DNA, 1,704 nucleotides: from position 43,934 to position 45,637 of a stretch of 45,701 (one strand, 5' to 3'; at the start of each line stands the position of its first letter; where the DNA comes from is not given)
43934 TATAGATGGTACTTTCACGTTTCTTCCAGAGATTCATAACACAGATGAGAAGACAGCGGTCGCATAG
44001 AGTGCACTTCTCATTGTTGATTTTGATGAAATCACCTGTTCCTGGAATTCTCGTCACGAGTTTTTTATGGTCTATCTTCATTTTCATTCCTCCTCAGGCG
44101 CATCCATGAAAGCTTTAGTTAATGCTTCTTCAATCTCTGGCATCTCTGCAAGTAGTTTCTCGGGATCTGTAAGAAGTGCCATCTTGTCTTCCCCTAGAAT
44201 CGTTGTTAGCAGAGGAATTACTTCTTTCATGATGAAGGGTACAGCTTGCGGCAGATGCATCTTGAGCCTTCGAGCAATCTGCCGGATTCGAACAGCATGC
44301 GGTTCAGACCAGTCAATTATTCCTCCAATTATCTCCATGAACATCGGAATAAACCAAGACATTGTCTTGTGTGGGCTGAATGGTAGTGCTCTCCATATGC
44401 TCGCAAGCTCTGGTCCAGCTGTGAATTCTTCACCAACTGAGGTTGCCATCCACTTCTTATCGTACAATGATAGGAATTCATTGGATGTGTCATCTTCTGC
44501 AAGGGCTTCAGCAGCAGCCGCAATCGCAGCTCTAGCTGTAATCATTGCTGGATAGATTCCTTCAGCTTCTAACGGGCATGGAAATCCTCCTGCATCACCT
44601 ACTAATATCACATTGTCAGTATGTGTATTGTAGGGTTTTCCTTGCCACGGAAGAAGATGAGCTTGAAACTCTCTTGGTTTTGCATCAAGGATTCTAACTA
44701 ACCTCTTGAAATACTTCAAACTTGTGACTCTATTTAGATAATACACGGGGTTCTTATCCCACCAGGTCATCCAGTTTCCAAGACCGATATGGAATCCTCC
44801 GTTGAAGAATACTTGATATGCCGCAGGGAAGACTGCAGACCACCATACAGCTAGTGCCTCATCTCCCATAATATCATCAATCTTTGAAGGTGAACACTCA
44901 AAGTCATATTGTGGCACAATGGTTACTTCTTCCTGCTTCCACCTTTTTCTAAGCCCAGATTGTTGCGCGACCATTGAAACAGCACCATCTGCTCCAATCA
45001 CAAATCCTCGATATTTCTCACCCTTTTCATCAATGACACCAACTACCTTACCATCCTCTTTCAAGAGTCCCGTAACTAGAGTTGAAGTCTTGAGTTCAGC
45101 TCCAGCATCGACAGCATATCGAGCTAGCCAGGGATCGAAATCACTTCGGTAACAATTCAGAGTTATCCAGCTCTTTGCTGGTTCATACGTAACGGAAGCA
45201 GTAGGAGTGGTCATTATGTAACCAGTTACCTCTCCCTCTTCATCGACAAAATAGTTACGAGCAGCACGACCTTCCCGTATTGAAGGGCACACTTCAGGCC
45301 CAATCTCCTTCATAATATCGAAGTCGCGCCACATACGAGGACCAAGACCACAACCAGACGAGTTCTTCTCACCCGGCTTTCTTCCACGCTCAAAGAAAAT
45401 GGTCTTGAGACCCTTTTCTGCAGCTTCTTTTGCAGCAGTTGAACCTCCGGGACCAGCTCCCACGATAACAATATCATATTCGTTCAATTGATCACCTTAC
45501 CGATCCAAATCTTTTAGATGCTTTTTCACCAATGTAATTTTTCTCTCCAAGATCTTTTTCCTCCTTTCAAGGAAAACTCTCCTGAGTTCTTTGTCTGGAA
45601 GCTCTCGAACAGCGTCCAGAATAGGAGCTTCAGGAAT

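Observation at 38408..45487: Coupled redox operon: FixC/GGR-like + FixX + FAD oxidoreductase + HdrD-like + FAD oxidoreductase + CrtC-like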

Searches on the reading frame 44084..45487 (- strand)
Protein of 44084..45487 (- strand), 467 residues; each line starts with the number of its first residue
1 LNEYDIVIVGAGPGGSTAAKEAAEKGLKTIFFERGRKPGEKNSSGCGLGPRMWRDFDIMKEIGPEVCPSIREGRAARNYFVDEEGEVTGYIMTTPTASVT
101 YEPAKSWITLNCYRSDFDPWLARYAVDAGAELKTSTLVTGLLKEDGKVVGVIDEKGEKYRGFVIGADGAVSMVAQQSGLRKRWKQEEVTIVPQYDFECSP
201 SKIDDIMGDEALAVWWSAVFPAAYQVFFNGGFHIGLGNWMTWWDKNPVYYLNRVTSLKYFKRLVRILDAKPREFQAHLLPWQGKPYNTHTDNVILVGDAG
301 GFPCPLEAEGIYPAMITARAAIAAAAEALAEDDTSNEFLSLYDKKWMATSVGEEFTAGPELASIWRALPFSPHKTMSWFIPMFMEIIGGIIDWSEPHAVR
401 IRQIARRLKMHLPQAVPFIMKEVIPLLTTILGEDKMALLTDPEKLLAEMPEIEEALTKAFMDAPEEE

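Call 3: search_protein_families(library=pfam, proteins=[window:44084-45487:-], max_evalue=0.01)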
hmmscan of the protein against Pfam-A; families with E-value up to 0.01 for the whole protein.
window:44084-45487:- (467 aa): 10 families
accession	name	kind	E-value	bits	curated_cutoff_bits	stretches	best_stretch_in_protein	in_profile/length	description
PF01494.25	FAD_binding_3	-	3.8e-13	49.8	22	1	3-214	1-203/349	FAD binding domain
PF01266.30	DAO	-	1e-10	42.1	27.9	2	5-46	1-42/353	FAD dependent oxidoreductase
PF07992.20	Pyr_redox_2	-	9.3e-08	32.3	26.1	1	4-36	1-33/291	Pyridine nucleotide-disulphide oxidoreductase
PF00890.30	FAD_binding_2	-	2.5e-07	30.7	20.4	1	5-37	1-33/414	FAD binding domain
PF12831.13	FAD_oxidored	-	2.6e-07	30.7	27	1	5-153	1-126/416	FAD dependent oxidoreductase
PF04820.20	Trp_halogenase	-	8e-07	28.7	21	1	261-346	290-375/458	Tryptophan halogenase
PF01946.23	Thi4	-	1.1e-05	25.3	26.2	1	3-42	17-57/235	Thi4 family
PF03486.20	HI0933_like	-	2.4e-05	24.3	50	1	5-42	2-39/244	HI0933-like protein Rossmann domain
PF13450.12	NAD_binding_8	-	6.2e-05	23.6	21.9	1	8-39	1-32/68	NAD(P)-binding Rossmann-like domain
PF01134.28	GIDA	-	0.0024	17.4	22.1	0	5-32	1-28/391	Glucose inhibited division protein A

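Call 4: search_protein_families(library=ncbifam, proteins=[window:44084-45487:-], max_evalue=0.01)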
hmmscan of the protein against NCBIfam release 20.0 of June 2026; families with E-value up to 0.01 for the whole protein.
window:44084-45487:- (467 aa): 77 families (the best 25 are shown)
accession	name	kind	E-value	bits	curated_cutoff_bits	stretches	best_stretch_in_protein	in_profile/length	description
TIGR02032.1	GG-red-SF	subfamily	9.3e-39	133.9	158.8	1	4-322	1-294/297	geranylgeranyl reductase family protein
TIGR02023.1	BchP-ChlP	subfamily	8.8e-28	97.4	343.3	2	104-349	82-320/388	geranylgeranyl diphosphate reductase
NF007542.0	PRK10157.1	subfamily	2.1e-20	72.9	610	1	4-205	6-198/428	FAD-dependent oxidoreductase FixC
NF041385.1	Dggglyphlred_Halo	equivalog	5e-19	68.1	700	2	115-348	95-338/405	digeranylgeranylglycerophospholipid reductase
NF041160.1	DGGPL_Thplmales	equivalog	5.6e-18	65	780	1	1-232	1-217/396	digeranylgeranylglycerophospholipid reductase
NF045655.1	MkRedMenJ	equivalog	2.4e-16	59.7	700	1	3-345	4-331/406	menaquinone reductase MenJ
NF007450.0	PRK10015.1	subfamily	4.3e-16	58.6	466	1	3-221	5-216/429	FAD-dependent oxidoreductase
NF041080.1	DGGGPL_reductase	equivalog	2.7e-14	52.9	580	1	3-348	1-334/447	digeranylgeranylglycerophospholipid reductase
NF008519.0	PRK11445.1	equivalog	9e-11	41.6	303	2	109-320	95-295/355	FAD-binding protein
TIGR02028.1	ChlP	equivalog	8.7e-09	34.6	505.3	2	6-62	3-57/398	geranylgeranyl reductase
NF004832.0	PRK06184.1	subfamily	3.3e-08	32.7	476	1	2-180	5-180/506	hypothetical protein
NF053717.1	VnlPnlRedVprA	equivalog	5.2e-08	32.2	600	1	2-40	5-43/481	vinyl phenol reductase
NF049967.1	QhpG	equivalog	5.3e-08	32.2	240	0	6-37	1-32/423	flavin-dependent monooxygenase QhpG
NF006021.0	PRK08163.1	equivalog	6.5e-08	32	459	1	4-176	6-172/398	3-hydroxybenzoate 6-monooxygenase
NF033145.1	rif_monoox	equivalog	4.3e-07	29.1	800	1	5-179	2-162/472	rifampin monooxygenase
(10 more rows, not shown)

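Call 104: search_solved_structures(query=window:44084-45487:-, max_evalue=0.001)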
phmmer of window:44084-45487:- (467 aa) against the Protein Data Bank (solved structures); distinct sequences matched with E-value up to 0.001: 34.
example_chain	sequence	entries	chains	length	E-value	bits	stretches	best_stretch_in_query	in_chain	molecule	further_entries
7koe_C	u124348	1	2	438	1.9e-18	69.5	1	3-342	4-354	Electron transfer flavoprotein-quinone oxidoreductase FixC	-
3oz2_A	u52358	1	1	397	2.4e-16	62.6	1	1-344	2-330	Digeranylgeranylglycerophospholipid reductase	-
5bul_A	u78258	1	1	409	6.6e-08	34.8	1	3-154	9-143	flavin-dependent halogenase triple mutant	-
4cy6_A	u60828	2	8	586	1e-07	34.2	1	3-180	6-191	2-HYDROXYBIPHENYL-3-MONOOXYGENASE | 2-HYDROXYBIPHENYL 3-MONOOXYGENASE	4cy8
5brt_A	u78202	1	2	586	1e-07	34.2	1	3-180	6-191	2-hydroxybiphenyl-3-monooxygenase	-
4z2u_A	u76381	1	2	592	1e-07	34.1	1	3-180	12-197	2-hydroxybiphenyl-3-monooxygenase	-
4z2r_A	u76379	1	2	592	1e-07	34.1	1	3-180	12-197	2-hydroxybiphenyl-3-monooxygenase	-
4z2t_A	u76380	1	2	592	1e-07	34.1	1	3-180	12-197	2-hydroxybiphenyl-3-monooxygenase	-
6em0_A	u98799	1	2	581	1.2e-07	33.9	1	3-180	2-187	2-hydroxybiphenyl-3-monooxygenase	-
5bva_A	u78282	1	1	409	1.7e-07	33.4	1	3-154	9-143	flavin-dependent halogenase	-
5dbj_E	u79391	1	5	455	3e-06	29.3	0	2-35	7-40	FADH2-dependent halogenase PltA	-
5buk_A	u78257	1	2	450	1.4e-05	27.1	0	3-41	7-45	FADH2-dependent halogenase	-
4bk1_A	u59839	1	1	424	1.5e-05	27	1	5-175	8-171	PROBABLE SALICYLATE MONOOXYGENASE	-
4bk3_A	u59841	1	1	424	1.5e-05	27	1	5-175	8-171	PROBABLE SALICYLATE MONOOXYGENASE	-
4bjy_A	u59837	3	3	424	1.6e-05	26.9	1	5-175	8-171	PROBABLE SALICYLATE MONOOXYGENASE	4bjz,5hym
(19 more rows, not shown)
